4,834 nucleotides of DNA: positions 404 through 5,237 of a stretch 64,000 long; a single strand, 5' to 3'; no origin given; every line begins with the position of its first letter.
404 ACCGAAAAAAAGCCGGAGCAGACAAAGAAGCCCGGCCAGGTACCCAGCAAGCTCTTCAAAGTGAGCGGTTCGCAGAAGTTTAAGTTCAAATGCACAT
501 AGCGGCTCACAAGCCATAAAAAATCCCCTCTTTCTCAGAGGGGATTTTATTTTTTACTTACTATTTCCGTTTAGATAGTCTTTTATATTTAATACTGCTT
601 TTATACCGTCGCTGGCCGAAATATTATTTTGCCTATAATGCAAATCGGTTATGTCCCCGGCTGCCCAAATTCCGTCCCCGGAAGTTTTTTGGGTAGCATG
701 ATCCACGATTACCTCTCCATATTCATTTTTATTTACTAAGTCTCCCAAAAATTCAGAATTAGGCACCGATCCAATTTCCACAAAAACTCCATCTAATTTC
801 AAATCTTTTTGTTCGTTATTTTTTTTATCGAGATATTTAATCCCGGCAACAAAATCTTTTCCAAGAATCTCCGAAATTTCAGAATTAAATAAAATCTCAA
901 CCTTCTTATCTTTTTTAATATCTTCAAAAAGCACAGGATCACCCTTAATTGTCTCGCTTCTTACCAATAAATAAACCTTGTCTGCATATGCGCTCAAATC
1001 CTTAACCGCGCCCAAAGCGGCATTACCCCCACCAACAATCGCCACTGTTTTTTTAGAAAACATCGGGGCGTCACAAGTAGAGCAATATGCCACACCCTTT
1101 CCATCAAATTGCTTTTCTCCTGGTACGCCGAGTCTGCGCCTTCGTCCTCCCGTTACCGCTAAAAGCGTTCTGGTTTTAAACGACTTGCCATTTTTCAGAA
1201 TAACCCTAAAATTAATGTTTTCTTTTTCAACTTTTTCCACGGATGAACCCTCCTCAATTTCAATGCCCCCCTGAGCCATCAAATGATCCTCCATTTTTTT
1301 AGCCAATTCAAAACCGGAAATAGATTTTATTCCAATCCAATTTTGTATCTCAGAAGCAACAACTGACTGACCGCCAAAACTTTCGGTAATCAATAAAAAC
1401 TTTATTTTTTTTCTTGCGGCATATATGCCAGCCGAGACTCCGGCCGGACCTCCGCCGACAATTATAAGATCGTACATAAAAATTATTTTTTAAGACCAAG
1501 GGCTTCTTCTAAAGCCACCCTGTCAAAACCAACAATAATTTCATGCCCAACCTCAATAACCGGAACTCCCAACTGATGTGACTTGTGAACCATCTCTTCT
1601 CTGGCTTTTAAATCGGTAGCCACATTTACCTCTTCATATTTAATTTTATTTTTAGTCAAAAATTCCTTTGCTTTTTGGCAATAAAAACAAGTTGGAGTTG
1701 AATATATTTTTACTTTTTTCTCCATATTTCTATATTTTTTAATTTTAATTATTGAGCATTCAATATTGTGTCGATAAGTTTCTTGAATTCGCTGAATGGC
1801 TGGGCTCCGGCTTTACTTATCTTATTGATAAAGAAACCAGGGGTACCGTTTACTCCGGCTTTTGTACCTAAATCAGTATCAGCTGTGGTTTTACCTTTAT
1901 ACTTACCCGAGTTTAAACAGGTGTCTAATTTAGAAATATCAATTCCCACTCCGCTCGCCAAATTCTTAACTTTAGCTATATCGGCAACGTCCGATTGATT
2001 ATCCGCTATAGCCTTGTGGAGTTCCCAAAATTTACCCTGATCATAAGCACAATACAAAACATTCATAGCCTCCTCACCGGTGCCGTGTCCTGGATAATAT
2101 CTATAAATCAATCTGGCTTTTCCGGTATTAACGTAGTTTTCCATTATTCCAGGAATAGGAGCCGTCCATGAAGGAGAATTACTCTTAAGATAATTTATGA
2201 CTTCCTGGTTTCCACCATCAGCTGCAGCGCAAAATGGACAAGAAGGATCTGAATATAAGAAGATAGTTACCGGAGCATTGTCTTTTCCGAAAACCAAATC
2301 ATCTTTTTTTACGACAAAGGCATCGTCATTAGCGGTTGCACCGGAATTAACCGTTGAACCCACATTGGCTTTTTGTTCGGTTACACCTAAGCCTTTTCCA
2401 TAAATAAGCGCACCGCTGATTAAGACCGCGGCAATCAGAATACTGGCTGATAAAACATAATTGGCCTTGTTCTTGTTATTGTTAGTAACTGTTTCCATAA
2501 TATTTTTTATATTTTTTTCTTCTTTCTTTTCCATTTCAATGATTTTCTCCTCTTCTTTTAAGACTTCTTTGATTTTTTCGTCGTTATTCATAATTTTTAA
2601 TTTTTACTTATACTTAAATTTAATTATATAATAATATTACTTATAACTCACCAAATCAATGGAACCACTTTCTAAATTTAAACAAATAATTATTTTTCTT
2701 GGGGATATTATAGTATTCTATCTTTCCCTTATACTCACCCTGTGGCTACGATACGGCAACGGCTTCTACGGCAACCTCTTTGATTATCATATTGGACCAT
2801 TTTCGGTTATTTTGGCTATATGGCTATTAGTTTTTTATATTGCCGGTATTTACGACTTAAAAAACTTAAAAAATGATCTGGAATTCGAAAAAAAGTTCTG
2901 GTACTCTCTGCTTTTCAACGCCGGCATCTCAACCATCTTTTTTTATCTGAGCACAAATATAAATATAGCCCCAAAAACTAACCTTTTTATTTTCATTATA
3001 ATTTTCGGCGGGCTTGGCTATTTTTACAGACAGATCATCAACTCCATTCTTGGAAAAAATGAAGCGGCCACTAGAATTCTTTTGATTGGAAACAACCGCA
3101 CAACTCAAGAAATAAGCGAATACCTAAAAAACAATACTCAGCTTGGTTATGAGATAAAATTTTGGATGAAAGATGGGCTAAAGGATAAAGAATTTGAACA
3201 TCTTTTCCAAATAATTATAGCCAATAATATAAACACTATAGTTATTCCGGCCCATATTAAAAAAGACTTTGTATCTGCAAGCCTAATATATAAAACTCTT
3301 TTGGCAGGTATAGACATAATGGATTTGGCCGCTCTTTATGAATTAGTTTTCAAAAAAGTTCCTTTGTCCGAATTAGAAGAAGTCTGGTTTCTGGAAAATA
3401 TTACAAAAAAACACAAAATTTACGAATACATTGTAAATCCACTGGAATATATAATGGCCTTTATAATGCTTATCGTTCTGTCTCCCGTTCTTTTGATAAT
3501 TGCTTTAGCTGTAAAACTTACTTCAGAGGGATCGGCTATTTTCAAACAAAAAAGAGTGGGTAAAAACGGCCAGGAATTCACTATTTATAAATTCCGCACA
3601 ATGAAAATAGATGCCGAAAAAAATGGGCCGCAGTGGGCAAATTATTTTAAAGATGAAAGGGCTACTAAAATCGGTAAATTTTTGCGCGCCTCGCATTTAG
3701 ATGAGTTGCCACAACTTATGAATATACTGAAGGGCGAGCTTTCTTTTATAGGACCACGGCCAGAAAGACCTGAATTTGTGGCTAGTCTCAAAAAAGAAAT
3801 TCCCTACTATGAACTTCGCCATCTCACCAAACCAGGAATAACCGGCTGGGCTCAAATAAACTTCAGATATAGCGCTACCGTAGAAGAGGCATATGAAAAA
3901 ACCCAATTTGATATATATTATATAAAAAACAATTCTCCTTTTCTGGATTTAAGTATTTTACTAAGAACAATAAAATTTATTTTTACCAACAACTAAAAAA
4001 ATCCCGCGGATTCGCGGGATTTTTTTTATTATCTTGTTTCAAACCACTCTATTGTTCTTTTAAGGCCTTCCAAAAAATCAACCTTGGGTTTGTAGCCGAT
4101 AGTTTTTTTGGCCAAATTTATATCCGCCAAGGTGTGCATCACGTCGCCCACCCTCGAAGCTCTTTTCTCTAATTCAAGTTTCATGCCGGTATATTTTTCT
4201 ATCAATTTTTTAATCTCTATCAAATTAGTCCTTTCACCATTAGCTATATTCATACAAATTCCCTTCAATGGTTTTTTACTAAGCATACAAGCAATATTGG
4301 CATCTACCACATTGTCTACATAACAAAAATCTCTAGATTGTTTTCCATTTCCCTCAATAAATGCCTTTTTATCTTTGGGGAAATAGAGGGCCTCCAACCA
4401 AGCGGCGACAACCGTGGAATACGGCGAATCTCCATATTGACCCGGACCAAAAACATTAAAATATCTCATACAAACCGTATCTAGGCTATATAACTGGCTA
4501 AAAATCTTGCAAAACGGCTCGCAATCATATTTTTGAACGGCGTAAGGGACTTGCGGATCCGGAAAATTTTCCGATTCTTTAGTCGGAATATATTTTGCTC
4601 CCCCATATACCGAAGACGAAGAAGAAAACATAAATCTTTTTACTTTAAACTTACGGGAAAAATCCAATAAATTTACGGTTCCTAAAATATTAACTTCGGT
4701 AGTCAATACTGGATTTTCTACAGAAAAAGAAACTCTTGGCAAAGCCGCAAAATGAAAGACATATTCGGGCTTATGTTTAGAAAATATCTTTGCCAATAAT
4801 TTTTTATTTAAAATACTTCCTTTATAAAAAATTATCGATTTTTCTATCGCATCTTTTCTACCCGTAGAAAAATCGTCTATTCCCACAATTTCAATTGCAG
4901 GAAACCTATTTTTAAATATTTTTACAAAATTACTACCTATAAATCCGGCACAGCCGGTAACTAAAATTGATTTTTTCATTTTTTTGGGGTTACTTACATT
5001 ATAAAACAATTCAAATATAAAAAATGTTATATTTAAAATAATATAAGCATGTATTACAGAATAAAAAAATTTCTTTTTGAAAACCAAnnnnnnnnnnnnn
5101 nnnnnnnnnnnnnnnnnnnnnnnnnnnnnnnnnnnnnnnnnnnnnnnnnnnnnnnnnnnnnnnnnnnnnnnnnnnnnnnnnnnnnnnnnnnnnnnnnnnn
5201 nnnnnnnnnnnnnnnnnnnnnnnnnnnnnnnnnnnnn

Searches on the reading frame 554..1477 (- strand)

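Call 6: search_protein_families(library=pfam, proteins=[window:554-1477:-], max_evalue=0.001)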
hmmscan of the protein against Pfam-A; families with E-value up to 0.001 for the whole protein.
window:554-1477:- (307 aa): 8 families
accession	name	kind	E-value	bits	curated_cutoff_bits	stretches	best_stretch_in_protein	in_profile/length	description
PF07992.20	Pyr_redox_2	-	1.6e-36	126.6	26.1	1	2-281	1-281/291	Pyridine nucleotide-disulphide oxidoreductase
PF13738.12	Pyr_redox_3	-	8.1e-21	75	30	2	66-274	90-305/305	Pyridine nucleotide-disulphide oxidoreductase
PF00070.33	Pyr_redox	-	6.3e-11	43.1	22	1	145-208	2-70/82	Pyridine nucleotide-disulphide oxidoreductase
PF03486.20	HI0933_like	-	4.1e-06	26.9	50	0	3-31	2-30/244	HI0933-like protein Rossmann domain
PF12831.13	FAD_oxidored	-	3.4e-05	23.8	27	1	3-39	1-39/416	FAD dependent oxidoreductase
PF01946.23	Thi4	-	0.00012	21.9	26.2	0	3-36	19-55/235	Thi4 family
PF01134.28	GIDA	-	0.0002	21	22.1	1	3-34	1-32/391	Glucose inhibited division protein A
PF00890.30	FAD_binding_2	-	0.00037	20.3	20.4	1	3-42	1-42/414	FAD binding domain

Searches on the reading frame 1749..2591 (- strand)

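Call 6: search_protein_families(library=pfam, proteins=[window:1749-2591:-], max_evalue=0.001)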
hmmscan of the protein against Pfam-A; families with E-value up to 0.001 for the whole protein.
window:1749-2591:- (280 aa): 2 families
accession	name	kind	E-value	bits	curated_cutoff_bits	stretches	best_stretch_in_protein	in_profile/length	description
PF13462.12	Thioredoxin_4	-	1.2e-25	91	23.2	2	149-274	38-164/165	Thioredoxin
PF01323.26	DSBA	-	2.1e-14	54.2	25.6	1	113-273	5-190/191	DSBA-like thioredoxin domain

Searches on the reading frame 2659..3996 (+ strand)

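Call 6: search_protein_families(library=pfam, proteins=[window:2659-3996:+], max_evalue=0.001)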
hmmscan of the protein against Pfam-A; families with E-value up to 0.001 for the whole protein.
window:2659-3996:+ (445 aa): 1 family
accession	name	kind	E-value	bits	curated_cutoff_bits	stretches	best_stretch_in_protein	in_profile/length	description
PF02397.22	Bac_transf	-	1.1e-63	214.5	27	1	263-442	5-178/179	Bacterial sugar transferase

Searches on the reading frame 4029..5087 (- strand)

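Call 6: search_protein_families(library=pfam, proteins=[window:4029-5087:-], max_evalue=0.001)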
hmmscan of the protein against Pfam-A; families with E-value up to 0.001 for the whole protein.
window:4029-5087:- (352 aa): 6 families
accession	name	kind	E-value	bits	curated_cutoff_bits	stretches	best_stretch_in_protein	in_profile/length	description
PF01370.27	Epimerase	-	1.9e-52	178.5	20.9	1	41-280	1-238/240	NAD dependent epimerase/dehydratase family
PF16363.11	GDP_Man_Dehyd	-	2.5e-50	172.3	27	1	42-345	1-332/332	GDP-mannose 4,6 dehydratase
PF01073.25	3Beta_HSD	-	1e-16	61.2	22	1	42-266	1-227/280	3-beta hydroxysteroid dehydrogenase/isomerase family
PF02719.21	Polysacc_synt_2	-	1.2e-13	51.3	20.2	1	41-157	1-128/293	Polysaccharide biosynthesis protein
PF04321.23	RmlD_sub_bind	-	4.7e-07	29.6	27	1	40-194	2-137/287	RmlD substrate binding domain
PF07993.18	NAD_binding_4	-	0.00014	21.6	20.1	0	108-166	90-145/258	Male sterility protein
